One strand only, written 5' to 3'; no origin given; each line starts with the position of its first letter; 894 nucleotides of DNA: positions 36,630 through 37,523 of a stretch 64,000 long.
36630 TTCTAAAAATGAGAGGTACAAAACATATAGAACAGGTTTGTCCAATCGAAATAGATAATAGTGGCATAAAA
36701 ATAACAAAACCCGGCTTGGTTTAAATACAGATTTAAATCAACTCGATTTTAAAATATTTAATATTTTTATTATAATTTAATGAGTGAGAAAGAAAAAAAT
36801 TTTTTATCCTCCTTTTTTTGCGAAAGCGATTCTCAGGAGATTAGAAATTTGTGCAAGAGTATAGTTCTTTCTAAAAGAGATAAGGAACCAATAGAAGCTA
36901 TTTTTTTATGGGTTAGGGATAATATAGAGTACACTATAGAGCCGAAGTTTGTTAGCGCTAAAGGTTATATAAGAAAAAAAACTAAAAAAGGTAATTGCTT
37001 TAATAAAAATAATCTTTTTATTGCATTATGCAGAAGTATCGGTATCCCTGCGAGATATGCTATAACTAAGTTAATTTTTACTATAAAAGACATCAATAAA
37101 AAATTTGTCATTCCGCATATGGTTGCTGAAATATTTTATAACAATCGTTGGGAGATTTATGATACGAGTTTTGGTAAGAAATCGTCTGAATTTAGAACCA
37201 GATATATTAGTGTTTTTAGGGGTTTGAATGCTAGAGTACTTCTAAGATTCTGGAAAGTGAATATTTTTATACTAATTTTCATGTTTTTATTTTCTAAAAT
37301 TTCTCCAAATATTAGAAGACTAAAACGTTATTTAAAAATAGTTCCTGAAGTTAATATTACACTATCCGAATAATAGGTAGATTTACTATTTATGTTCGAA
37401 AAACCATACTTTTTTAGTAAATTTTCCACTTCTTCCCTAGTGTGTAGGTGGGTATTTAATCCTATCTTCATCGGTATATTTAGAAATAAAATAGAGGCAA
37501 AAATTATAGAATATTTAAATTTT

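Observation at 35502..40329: Accessory-looking block between tRNA-Cys and hisS with a V4R-like / PaaK-like adenylating enzyme / SAM-methyltransferase operon, a KaiC-like ATPase and a transglutaminase-like protein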

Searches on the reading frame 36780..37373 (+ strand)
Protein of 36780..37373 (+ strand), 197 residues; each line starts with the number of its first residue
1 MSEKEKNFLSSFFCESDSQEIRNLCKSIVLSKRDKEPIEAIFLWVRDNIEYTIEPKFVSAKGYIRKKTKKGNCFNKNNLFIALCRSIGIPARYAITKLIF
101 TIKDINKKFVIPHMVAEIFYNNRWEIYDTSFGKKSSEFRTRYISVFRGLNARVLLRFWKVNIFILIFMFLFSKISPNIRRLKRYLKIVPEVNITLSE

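Call 6: search_protein_families(library=pfam, proteins=[window:36780-37373:+], max_evalue=0.1)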
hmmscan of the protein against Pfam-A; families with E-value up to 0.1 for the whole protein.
window:36780-37373:+ (197 aa): 1 family
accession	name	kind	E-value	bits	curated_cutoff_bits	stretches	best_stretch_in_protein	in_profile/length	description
PF01841.26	Transglut_core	-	1.6e-15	57.8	23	1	31-128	11-107/108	Transglutaminase-like superfamily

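Call 7: search_protein_families(library=ncbifam, proteins=[window:36780-37373:+], max_evalue=0.1)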
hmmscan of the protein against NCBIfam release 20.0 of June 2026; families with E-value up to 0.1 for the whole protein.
window:36780-37373:+ (197 aa): 0 families

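Call 49: search_protein_families(library=padloc, proteins=[window:36780-37373:+], max_evalue=0.01)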
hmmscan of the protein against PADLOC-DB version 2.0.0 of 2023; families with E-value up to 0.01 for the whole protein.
window:36780-37373:+ (197 aa): 0 families

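Call 50: search_protein_families(library=phrogs, proteins=[window:36780-37373:+], max_evalue=0.01)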
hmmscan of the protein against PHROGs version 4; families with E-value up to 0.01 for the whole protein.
window:36780-37373:+ (197 aa): 0 families

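Call 55: search_solved_structures(query=A3, max_evalue=1, show_alignments=1)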
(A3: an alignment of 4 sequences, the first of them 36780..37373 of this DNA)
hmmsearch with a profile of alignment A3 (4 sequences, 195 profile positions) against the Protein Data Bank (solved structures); distinct sequences matched with E-value up to 1: 4.
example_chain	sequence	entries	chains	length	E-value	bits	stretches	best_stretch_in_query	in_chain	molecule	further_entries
3isr_A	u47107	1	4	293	3.5e-08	36.7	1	13-134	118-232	Transglutaminase-like enzymes, putative cysteine protease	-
2f4m_A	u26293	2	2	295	0.27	14.3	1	72-101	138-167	peptide N-glycanase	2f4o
4xz7_A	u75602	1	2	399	0.67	13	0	25-134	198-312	Putative uncharacterized protein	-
3col_A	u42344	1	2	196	0.92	12.5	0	109-163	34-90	Putative transcription regulator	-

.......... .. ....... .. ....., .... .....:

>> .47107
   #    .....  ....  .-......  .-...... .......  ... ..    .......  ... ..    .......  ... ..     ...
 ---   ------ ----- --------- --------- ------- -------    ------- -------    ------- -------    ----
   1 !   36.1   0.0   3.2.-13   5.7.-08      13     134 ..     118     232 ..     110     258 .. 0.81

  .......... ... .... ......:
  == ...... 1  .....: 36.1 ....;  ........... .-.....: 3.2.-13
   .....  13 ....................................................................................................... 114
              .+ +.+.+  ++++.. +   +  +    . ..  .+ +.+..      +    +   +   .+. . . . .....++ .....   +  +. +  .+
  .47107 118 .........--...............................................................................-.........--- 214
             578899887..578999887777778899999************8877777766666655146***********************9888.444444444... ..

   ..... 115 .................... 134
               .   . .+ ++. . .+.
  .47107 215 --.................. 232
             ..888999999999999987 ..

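Call 90: find_homologous_proteins(query=A3, max_evalue=1e-10)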
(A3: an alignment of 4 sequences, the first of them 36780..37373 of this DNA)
Query A3 (4 sequences) (197 aa, profile of the alignment): 108 proteins with E <= 1e-10 among 3835 candidates.
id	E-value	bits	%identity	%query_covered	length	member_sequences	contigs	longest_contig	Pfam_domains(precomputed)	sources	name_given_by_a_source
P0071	4.6e-103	361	37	78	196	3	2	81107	PF01841.26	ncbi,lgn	ncbi:MAG: transglutaminase-like domain-containing protein [Candidatus Aenigmatarchaeota archaeon]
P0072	6.0e-98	344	42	65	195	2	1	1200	PF01841.26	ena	-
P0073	1.1e-88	314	37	78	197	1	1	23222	PF01841.26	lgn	-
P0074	7.4e-87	308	47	65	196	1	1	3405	PF01841.26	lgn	-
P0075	1.0e-78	282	35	96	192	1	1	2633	PF01841.26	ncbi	ncbi:MAG: transglutaminase-like domain-containing protein [Candidatus Aenigmatarchaeota archaeon]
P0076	5.7e-76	273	40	90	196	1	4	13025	PF01841.26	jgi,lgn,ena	-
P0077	2.2e-71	258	46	61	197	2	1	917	PF01841.26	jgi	jgi:transglutaminase-like putative cysteine protease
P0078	8.7e-70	253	36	88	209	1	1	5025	PF01841.26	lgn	-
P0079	6.7e-68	246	38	78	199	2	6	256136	PF01841.26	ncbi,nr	ncbi:MAG: transglutaminase family protein [Candidatus Parvarchaeota archaeon]|nr:transglutaminase fa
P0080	2.7e-67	244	38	88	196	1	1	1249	PF01841.26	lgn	-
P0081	2.5e-66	241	35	89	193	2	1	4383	PF01841.26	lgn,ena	-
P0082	2.2e-65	238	94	100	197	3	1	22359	PF01841.26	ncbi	ncbi:MAG: transglutaminase-like domain-containing protein [Candidatus Aenigmatarchaeota archaeon]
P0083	3.5e-65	238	36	90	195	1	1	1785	PF01841.26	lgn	-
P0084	5.5e-65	237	37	89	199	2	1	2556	PF01841.26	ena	-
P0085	3.7e-64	234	41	68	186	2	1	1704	PF01841.26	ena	-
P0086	5.1e-64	234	34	82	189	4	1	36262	PF01841.26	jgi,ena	-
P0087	4.8e-60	221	40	64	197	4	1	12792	PF01841.26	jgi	-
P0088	3.6e-58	215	37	88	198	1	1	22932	PF01841.26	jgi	jgi:transglutaminase-like putative cysteine protease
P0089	8.3e-58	213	49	62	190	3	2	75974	PF01841.26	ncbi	ncbi:MAG: transglutaminase-like domain-containing protein [Candidatus Aenigmatarchaeota archaeon]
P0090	1.8e-57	212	37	91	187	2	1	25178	PF01841.26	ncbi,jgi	-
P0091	3.9e-57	211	37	64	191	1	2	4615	PF01841.26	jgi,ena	-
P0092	7.9e-57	210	40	69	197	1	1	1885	PF01841.26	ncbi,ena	-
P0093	1.6e-55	206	41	68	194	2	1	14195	PF01841.26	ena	-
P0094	3.9e-55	205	41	44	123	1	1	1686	PF01841.26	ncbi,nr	ncbi:MAG: transglutaminase domain-containing protein, partial [Candidatus Aenigmarchaeota archaeon]|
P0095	2.0e-54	202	38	64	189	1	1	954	PF01841.26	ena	-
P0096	2.0e-51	193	37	89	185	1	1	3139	PF01841.26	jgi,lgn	jgi:transglutaminase-like putative cysteine protease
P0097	3.5e-51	192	43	66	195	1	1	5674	PF01841.26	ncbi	-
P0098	4.0e-51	192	34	86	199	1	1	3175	PF01841.26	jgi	jgi:hypothetical protein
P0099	3.3e-50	189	37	62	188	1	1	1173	PF01841.26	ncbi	-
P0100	1.5e-49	187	36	88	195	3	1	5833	PF01841.26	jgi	jgi:transglutaminase-like putative cysteine protease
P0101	1.5e-48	183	39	92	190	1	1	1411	PF01841.26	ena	-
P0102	4.1e-48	182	43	66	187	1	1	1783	PF01841.26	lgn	-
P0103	1.2e-46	177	35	62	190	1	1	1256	PF01841.26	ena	-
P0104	2.4e-46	176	38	70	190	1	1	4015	PF01841.26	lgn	-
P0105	4.3e-46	175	33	90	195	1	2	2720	PF01841.26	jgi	-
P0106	1.8e-45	173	39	70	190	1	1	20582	PF01841.26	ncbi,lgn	ncbi:MAG: transglutaminase-like domain-containing protein [Candidatus Aenigmatarchaeota archaeon]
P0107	3.6e-42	162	47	95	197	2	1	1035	PF01841.26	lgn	-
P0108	1.3e-41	161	36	97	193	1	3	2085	PF01841.26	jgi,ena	-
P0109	2.4e-39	153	47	95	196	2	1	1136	PF01841.26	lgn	-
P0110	8.6e-37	145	46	66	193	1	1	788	PF01841.26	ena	-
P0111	2.0e-36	144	40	70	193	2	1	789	PF01841.26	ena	-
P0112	2.7e-36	143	41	66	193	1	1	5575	PF01841.26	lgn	-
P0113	6.6e-36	142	44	66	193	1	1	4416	PF01841.26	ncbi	ncbi:MAG: transglutaminase family protein [Candidatus Hodarchaeota archaeon]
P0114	7.7e-35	139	43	66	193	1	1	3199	PF01841.26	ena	-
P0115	2.1e-34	137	43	66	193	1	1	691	PF01841.26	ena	-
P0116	2.9e-22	97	35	60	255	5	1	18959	PF01841.26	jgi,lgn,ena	-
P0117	5.4e-21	93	37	57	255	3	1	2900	PF01841.26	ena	-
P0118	2.2e-20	91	30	71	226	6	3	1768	PF01841.26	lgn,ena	-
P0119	3.6e-18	84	36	58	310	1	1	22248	PF01841.26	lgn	-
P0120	1.4e-17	82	31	57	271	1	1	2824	PF01841.26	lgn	-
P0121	4.0e-17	81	29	64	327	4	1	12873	PF01841.26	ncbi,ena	-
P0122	7.3e-17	80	36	58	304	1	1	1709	PF01841.26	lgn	-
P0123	2.0e-16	78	30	63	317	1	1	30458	PF01841.26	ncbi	-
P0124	4.3e-16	77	32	81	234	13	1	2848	PF01841.26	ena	-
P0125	9.0e-16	76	35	56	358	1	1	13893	PF09373.16,PF01841.26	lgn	-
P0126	1.4e-15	76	33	61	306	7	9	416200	PF01841.26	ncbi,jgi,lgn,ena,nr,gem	ncbi:transglutaminase domain-containing protein [Candidatus Alkanophaga liquidiphilum]|nr:Transgluta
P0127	6.3e-15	74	31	63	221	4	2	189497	PF01841.26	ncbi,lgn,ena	-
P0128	2.3e-14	72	36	54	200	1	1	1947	PF01841.26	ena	-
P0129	5.3e-14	71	32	52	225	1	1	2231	PF01841.26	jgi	-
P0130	7.8e-14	70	32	52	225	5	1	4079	PF01841.26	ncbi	-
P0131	1.7e-13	69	40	47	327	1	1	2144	PF01841.26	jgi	jgi:hypothetical protein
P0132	1.7e-13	69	28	52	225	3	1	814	PF01841.26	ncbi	-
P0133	2.0e-13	69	28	52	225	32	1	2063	PF01841.26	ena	-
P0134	2.5e-13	68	42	42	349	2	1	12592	PF01841.26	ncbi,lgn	-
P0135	2.6e-13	68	32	52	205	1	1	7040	PF01841.26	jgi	jgi:transglutaminase-like putative cysteine protease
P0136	2.9e-13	68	33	52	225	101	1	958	PF01841.26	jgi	jgi:hypothetical protein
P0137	3.2e-13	68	40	48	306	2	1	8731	PF01841.26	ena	-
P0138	4.0e-13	68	35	44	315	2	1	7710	PF01841.26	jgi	jgi:hypothetical protein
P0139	5.3e-13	67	29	56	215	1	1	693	PF01841.26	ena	-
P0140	7.0e-13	67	31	48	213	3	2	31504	PF01841.26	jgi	jgi:transglutaminase-like putative cysteine protease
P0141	7.4e-13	67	32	52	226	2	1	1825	PF01841.26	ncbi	-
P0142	7.4e-13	67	28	78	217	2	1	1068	PF01841.26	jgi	-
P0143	1.7e-12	66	41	44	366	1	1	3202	PF01841.26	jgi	-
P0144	2.5e-12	65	29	53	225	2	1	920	PF01841.26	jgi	-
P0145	3.2e-12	65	27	75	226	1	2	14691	PF01841.26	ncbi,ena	-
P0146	3.2e-12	65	32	53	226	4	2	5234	PF01841.26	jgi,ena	-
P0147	3.2e-12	65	27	75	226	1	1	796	PF01841.26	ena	-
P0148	4.1e-12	64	32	53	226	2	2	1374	PF01841.26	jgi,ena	-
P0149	4.1e-12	64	29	63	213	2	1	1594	PF12386.14,PF01841.26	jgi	jgi:transglutaminase-like putative cysteine protease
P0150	5.2e-12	64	32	52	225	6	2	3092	PF01841.26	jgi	jgi:transglutaminase-like putative cysteine protease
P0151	5.9e-12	64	33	52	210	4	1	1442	PF01841.26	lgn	-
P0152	7.2e-12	64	24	82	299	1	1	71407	PF01841.26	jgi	jgi:transglutaminase-like putative cysteine protease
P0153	7.6e-12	63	36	55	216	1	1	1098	PF01841.26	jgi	jgi:transglutaminase-like putative cysteine protease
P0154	8.3e-12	63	45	42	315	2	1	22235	PF01841.26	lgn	-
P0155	1.3e-11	63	32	47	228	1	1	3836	PF01841.26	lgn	-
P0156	1.6e-11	62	31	52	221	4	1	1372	PF01841.26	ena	-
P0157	1.6e-11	62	32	64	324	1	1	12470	PF01841.26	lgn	-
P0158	1.8e-11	62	42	45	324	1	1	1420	PF01841.26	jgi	jgi:hypothetical protein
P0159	2.3e-11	62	34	59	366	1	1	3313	PF01841.26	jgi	jgi:hypothetical protein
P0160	2.6e-11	62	30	30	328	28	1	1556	PF01841.26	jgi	jgi:hypothetical protein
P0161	2.7e-11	62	36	41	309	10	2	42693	PF01841.26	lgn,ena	-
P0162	3.2e-11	61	28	53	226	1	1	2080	PF01841.26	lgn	-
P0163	3.5e-11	61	28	65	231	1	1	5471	PF01841.26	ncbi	-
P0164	3.5e-11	61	30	61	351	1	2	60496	PF01841.26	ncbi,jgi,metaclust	jgi:transglutaminase-like putative cysteine protease|metaclust:\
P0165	3.6e-11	61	30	52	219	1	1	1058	PF01841.26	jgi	-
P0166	3.6e-11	61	33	60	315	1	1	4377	PF01841.26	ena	-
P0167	3.9e-11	61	28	60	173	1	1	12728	PF01841.26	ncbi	ncbi:MAG: transglutaminase-like domain-containing protein, partial [Candidatus Thorarchaeota archaeo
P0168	4.1e-11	61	33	47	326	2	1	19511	PF01841.26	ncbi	ncbi:MAG: transglutaminase family protein [Candidatus Thermoplasmatota archaeon]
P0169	4.4e-11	61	41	40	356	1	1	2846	PF01841.26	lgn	-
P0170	5.9e-11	61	35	44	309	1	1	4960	PF01841.26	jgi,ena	-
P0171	6.0e-11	61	41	40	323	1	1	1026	PF01841.26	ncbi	ncbi:unnamed protein product, partial [marine sediment metagenome]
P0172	7.2e-11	60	30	61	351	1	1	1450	PF01841.26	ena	-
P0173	7.4e-11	60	29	65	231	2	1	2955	PF01841.26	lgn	-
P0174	7.5e-11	60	42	42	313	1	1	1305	PF01841.26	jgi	jgi:transglutaminase-like putative cysteine protease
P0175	7.7e-11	60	28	64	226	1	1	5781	PF01841.26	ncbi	-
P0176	7.9e-11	60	34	45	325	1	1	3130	PF01841.26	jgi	jgi:hypothetical protein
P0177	8.7e-11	60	42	42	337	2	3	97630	PF01841.26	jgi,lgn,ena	-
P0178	8.9e-11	60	25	69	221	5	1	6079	PF01841.26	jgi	jgi:transglutaminase-like putative cysteine protease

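Call 91: find_encoding_contigs(protein=P0082, flank=10000, max_places=2)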
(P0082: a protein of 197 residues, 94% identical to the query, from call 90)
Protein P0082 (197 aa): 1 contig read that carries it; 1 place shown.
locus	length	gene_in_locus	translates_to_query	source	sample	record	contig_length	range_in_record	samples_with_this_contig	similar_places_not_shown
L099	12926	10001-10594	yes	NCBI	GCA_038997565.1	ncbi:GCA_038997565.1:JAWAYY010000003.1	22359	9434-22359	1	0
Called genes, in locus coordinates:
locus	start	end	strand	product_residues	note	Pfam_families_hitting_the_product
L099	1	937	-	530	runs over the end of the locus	PF03483:B3_4, PF03484:B5, PF17759:tRNA_synthFbeta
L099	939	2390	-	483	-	PF01409:tRNA-synt_2d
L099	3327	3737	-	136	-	-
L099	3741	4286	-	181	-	-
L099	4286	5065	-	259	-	PF05362:Lon_C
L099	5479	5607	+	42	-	-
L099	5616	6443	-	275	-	PF25133:TYW2_N_2, PF02475:TRM5-TYW2_MTfase, PF05175:MTS (weak), PF13847:Methyltransf_31 (weak)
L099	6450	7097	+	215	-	PF00121:TIM, PF05690:ThiG (weak)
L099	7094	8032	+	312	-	PF00294:PfkB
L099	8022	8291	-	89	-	-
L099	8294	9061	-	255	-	PF01026:TatD_DNase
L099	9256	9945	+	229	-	PF03796:DnaB_C (faint), PF06745:ATPase, PF13481:AAA_25 (weak)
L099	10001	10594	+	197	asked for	PF01841:Transglut_core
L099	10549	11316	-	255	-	PF02353:CMAS (weak), PF06325:PrmA (weak), PF13489:Methyltransf_23, PF05175:MTS, PF13847:Methyltransf_31, PF08241:Methyltransf_11, PF08242:Methyltransf_12, PF13649:Methyltransf_25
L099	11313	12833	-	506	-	-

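Call 92: find_encoding_contigs(protein=P0079, flank=8000, max_places=2)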
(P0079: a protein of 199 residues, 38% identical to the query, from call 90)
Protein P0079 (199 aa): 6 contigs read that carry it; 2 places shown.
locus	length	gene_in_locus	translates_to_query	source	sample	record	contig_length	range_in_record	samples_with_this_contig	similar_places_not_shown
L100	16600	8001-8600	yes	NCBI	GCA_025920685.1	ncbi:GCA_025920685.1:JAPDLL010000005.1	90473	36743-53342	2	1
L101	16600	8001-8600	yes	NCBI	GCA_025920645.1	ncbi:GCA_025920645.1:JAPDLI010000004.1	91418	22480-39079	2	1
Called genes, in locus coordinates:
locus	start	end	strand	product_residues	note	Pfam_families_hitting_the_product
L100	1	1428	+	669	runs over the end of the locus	-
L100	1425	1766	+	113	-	-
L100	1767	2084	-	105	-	PF03091:CutA1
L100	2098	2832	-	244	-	PF03796:DnaB_C (faint), PF06745:ATPase, PF13481:AAA_25, PF23442:DUF7125 (faint), PF06745:ATPase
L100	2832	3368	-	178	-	PF02830:V4R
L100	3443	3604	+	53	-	-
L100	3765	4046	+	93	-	-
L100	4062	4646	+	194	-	PF02830:V4R (weak)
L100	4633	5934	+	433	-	-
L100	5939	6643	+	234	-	PF01209:Ubie_methyltran, PF01555:N6_N4_Mtase (faint), PF07021:MetW (weak), PF13489:Methyltransf_23, PF13847:Methyltransf_31, PF08241:Methyltransf_11, PF08242:Methyltransf_12, PF13649:Methyltransf_25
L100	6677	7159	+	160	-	PF02830:V4R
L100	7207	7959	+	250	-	PF00154:RecA_N (weak), PF03796:DnaB_C (weak), PF06745:ATPase, PF13481:AAA_25, PF23442:DUF7125 (faint), PF13604:AAA_30 (weak), PF01656:CbiA (faint), PF13173:AAA_14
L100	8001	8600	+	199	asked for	PF01841:Transglut_core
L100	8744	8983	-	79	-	-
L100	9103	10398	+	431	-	PF00083:Sugar_tr, PF07690:MFS_1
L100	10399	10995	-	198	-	-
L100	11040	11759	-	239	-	PF13549:ATP-grasp_5, PF08442:ATP-grasp_2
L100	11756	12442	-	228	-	PF01791:DeoC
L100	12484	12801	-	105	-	PF01037:AsnC_trans_reg, PF22482:AsnC_trans_reg_3 (weak)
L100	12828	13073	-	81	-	-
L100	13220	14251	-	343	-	PF01300:Sua5_yciO_yrdC, PF03481:Sua5_C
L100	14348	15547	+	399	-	PF01941:AdoMet_Synthase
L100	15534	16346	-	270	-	-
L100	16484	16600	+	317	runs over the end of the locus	PF14520:HHH_5, PF00154:RecA_N, PF08423:Rad51, PF13481:AAA_25 (weak), PF06745:ATPase (weak)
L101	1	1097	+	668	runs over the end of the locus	-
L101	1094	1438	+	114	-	-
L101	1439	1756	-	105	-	PF03091:CutA1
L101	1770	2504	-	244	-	PF03796:DnaB_C (faint), PF06745:ATPase, PF13481:AAA_25, PF23442:DUF7125 (faint), PF06745:ATPase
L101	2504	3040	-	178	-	PF02830:V4R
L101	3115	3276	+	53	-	-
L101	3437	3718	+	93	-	-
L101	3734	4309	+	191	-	PF02830:V4R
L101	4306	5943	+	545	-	-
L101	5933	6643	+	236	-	PF01209:Ubie_methyltran, PF01555:N6_N4_Mtase (faint), PF07021:MetW (weak), PF13489:Methyltransf_23, PF13847:Methyltransf_31, PF08241:Methyltransf_11, PF08242:Methyltransf_12, PF13649:Methyltransf_25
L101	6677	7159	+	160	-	PF02830:V4R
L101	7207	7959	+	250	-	PF00154:RecA_N (weak), PF03796:DnaB_C (weak), PF06745:ATPase, PF13481:AAA_25, PF23442:DUF7125 (faint), PF13604:AAA_30 (weak), PF01656:CbiA (faint), PF13173:AAA_14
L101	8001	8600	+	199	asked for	PF01841:Transglut_core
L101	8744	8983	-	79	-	-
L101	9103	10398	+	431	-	PF00083:Sugar_tr, PF07690:MFS_1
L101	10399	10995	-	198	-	-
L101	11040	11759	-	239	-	PF13549:ATP-grasp_5, PF08442:ATP-grasp_2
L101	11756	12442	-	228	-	PF01791:DeoC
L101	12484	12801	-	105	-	PF01037:AsnC_trans_reg, PF22482:AsnC_trans_reg_3 (weak)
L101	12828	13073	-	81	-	-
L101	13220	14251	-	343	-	PF01300:Sua5_yciO_yrdC, PF03481:Sua5_C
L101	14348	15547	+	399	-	PF01941:AdoMet_Synthase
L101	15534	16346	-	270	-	-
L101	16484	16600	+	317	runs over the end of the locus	PF14520:HHH_5, PF00154:RecA_N, PF08423:Rad51, PF13481:AAA_25 (weak), PF06745:ATPase (weak)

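Call 95: search_protein_families(library=ncbifam, proteins=[L101:4306-5943:+, L101:3437-3718:+], max_evalue=0.01)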
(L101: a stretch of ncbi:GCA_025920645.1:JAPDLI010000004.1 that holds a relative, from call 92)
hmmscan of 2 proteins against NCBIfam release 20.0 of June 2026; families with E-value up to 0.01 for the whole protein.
L101:4306-5943:+ (545 aa): 4 families
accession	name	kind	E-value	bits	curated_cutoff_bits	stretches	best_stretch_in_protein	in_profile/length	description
NF045666.1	DVU1553_fam_AMP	equivalog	1.2e-14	54.2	300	1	22-211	19-211/331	DVU_1553 family AMP-dependent CoA ligase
NF053551.1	FlxY_rubin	equivalog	2.6e-08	33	520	1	50-116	41-105/424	flexirubin biosynthesis putative acyl-CoA ligase FlxY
TIGR02155.1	PA_CoA_ligase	equivalog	2.3e-05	23.1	646.3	0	54-152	44-140/422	phenylacetate--CoA ligase PaaK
NF041878.1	paak_haloarch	equivalog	9.1e-05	21.2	700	0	52-135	47-129/427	phenylacetate--CoA ligase PaaK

L101:3437-3718:+ (93 aa): 0 families
